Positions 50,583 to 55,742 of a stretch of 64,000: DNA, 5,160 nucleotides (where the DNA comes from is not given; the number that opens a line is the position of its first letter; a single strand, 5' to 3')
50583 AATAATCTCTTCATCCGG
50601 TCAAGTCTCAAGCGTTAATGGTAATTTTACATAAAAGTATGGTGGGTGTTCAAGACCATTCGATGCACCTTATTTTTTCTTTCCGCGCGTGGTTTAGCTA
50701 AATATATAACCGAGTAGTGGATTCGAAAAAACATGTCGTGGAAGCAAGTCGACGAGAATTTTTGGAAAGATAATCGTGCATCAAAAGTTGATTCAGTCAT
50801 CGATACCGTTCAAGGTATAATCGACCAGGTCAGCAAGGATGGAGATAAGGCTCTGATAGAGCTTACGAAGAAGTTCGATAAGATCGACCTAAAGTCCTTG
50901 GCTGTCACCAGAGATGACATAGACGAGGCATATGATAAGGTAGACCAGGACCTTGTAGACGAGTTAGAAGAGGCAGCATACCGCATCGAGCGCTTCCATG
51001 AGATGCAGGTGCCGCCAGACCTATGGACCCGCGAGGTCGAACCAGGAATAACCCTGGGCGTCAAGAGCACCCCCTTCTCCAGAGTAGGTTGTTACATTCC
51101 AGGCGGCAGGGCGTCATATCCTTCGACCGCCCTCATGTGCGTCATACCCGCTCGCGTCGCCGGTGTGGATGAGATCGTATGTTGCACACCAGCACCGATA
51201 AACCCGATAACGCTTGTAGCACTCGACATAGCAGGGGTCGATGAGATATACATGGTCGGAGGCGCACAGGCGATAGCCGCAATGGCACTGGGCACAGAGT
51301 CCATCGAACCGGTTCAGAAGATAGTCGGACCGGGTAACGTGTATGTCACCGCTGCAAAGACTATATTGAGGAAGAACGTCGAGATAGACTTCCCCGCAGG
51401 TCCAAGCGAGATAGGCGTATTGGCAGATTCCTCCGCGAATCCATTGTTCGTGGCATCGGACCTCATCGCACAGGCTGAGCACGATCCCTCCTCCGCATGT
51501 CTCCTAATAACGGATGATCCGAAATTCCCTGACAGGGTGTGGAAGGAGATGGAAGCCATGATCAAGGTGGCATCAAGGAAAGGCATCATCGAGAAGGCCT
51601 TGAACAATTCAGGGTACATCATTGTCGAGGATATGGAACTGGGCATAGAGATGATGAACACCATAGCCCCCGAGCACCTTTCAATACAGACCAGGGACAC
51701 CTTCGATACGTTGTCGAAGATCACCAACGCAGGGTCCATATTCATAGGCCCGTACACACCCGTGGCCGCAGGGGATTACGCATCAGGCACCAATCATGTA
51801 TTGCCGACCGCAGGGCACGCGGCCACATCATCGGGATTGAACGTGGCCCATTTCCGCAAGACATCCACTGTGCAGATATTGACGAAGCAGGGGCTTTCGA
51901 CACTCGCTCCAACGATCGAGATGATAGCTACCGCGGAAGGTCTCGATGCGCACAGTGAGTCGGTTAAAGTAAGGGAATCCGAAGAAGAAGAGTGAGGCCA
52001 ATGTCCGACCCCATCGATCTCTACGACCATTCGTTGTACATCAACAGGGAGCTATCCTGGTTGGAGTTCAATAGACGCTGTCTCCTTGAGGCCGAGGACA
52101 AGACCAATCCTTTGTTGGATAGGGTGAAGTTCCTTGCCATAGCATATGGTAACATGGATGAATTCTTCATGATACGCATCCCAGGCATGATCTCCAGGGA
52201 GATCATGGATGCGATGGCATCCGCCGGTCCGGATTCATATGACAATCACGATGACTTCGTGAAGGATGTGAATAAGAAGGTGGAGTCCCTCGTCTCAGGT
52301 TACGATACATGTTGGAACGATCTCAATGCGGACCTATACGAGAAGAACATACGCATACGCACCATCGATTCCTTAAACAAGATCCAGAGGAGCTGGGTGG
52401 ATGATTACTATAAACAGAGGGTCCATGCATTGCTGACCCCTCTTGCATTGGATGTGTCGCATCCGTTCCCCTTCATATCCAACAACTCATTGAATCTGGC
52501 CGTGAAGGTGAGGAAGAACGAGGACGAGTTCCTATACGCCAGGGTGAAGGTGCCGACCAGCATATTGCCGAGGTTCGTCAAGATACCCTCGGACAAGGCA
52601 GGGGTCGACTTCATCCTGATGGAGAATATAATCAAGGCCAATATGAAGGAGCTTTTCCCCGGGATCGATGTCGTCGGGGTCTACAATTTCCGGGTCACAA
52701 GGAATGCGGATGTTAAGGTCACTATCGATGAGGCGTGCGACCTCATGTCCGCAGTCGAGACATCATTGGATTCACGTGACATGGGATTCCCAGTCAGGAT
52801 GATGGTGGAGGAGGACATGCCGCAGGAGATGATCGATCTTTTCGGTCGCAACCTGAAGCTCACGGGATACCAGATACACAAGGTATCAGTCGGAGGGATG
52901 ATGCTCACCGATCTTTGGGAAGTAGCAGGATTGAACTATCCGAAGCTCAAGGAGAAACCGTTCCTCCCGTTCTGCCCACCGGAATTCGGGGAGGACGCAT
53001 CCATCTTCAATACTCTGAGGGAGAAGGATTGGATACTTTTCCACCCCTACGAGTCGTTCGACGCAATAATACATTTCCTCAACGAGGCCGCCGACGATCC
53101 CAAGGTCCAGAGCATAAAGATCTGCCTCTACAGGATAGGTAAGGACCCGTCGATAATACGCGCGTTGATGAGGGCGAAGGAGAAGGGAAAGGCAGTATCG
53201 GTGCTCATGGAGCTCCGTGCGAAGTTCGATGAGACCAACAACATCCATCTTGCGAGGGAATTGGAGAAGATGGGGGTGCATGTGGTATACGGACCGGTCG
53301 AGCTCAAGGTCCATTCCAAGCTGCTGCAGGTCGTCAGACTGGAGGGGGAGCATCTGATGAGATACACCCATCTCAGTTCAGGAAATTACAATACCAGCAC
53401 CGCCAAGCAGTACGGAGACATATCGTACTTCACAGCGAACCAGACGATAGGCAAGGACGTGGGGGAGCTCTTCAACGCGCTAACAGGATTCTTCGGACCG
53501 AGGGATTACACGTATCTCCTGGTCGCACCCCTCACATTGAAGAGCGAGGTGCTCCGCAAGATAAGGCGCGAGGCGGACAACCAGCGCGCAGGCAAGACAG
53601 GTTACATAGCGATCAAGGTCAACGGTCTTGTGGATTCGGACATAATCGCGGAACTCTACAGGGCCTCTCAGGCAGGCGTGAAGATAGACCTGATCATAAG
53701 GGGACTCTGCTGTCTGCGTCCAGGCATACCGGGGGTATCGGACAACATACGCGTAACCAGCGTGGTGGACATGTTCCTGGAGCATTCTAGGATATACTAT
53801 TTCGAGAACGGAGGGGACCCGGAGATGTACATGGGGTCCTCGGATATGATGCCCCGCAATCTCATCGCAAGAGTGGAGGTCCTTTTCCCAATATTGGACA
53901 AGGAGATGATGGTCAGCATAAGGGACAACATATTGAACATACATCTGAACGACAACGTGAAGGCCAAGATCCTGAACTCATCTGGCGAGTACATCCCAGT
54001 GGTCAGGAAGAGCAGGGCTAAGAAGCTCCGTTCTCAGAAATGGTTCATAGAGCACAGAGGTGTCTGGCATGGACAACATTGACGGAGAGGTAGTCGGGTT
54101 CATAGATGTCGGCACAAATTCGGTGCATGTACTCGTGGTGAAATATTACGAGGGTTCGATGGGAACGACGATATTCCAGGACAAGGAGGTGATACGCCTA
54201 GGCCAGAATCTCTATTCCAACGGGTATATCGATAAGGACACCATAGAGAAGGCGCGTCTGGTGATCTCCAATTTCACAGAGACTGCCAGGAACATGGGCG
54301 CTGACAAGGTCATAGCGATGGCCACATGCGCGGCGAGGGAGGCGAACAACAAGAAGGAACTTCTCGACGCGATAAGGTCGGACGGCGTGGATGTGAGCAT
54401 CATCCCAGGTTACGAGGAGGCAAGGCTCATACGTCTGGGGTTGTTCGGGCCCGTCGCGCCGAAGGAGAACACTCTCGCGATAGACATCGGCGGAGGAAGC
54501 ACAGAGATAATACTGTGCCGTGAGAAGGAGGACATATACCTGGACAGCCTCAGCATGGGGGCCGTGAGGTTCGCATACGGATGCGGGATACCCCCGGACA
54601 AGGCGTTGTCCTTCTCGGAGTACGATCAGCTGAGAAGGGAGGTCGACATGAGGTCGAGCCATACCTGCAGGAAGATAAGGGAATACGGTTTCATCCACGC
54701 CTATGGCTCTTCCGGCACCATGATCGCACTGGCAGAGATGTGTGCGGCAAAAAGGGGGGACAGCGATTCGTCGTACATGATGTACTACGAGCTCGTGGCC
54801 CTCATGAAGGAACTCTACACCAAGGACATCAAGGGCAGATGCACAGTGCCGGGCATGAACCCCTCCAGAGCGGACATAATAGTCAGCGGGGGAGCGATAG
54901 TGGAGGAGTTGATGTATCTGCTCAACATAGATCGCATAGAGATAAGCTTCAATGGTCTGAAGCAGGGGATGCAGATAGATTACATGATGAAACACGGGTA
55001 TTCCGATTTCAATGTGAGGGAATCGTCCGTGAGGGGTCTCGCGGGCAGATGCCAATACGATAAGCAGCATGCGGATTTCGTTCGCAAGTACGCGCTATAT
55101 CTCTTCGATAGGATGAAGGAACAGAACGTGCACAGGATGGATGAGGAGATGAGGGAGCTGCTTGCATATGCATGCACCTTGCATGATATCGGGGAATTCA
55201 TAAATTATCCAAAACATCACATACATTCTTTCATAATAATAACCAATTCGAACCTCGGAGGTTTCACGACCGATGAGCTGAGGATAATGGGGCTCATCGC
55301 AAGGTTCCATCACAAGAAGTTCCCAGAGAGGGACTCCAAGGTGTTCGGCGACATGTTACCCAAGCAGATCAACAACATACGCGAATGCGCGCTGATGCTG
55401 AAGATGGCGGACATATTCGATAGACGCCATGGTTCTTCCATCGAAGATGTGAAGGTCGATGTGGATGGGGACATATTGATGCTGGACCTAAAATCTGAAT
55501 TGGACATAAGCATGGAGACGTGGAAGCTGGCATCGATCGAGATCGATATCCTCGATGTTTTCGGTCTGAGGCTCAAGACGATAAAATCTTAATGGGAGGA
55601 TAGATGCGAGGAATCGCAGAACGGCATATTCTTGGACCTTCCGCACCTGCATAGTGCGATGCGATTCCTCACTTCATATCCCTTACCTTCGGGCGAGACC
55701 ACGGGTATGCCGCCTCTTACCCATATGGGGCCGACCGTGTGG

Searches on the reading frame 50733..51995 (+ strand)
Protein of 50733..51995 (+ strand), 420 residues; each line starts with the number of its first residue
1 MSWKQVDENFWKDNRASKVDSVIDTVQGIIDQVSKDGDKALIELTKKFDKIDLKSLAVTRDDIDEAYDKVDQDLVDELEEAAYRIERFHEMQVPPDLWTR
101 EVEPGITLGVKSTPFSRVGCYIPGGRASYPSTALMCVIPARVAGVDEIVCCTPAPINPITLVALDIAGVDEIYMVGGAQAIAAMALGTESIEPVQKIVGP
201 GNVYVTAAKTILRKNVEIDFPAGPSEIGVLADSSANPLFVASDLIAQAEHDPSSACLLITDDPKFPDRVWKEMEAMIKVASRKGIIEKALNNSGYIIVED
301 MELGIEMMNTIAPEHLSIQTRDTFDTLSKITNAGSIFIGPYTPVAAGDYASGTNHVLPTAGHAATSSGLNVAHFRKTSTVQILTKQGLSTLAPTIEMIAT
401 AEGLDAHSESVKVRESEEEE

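Call 76: search_protein_families(library=pfam, proteins=[window:50733-51995:+], max_evalue=0.00001)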
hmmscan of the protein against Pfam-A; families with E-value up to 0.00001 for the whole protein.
window:50733-51995:+ (420 aa): 1 family
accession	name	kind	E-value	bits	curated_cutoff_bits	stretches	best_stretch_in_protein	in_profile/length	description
PF00815.25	Histidinol_dh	-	2.3e-163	544.4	27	1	15-414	4-410/411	Histidinol dehydrogenase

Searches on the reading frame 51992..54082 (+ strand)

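Call 76: search_protein_families(library=pfam, proteins=[window:51992-54082:+], max_evalue=0.00001)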
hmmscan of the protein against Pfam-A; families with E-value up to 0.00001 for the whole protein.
window:51992-54082:+ (696 aa): 5 families
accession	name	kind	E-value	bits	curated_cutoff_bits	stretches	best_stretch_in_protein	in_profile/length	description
PF17941.7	PP_kinase_C_1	-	2e-67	226.4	25.7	1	337-499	1-163/167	Polyphosphate kinase C-terminal domain 1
PF13090.12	PP_kinase_C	-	1.7e-65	220.1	25.8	1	509-682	1-172/172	Polyphosphate kinase C-terminal domain 2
PF02503.22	PP_kinase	-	4.8e-56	189.8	31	1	132-310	2-182/183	Polyphosphate kinase middle domain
PF13089.11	PP_kinase_N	-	4.8e-29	101.3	23.8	1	16-122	1-106/107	Polyphosphate kinase N-terminal domain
PF13091.12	PLDc_2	-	5.3e-10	39.7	27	0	360-496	2-130/132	PLD-like domain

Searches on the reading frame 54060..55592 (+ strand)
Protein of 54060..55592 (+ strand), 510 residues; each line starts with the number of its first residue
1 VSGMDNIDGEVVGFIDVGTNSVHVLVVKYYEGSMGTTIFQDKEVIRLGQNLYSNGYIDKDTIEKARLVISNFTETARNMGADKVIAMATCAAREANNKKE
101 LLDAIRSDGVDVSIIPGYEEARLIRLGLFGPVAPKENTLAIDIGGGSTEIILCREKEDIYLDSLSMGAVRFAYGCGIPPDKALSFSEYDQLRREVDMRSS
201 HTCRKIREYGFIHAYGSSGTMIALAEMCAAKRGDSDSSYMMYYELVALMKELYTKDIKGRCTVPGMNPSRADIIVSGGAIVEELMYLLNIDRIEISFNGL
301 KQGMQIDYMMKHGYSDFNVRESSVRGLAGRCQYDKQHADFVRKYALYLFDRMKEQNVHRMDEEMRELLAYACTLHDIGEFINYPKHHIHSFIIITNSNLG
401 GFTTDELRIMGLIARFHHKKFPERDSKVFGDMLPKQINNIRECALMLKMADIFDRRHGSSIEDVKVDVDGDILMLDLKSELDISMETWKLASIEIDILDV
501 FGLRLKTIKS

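Call 76: search_protein_families(library=pfam, proteins=[window:54060-55592:+], max_evalue=0.00001)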
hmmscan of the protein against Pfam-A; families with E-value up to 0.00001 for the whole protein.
window:54060-55592:+ (510 aa): 2 families
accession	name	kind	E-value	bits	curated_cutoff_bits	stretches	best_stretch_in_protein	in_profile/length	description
PF02541.22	Ppx-GppA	-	1.4e-49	169.5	27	1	26-312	2-285/285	Ppx/GppA phosphatase family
PF21447.3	Ppx-GppA_III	-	3.2e-27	95.9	27.3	1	319-477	1-156/177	Ppx/GppA phosphatase, domain III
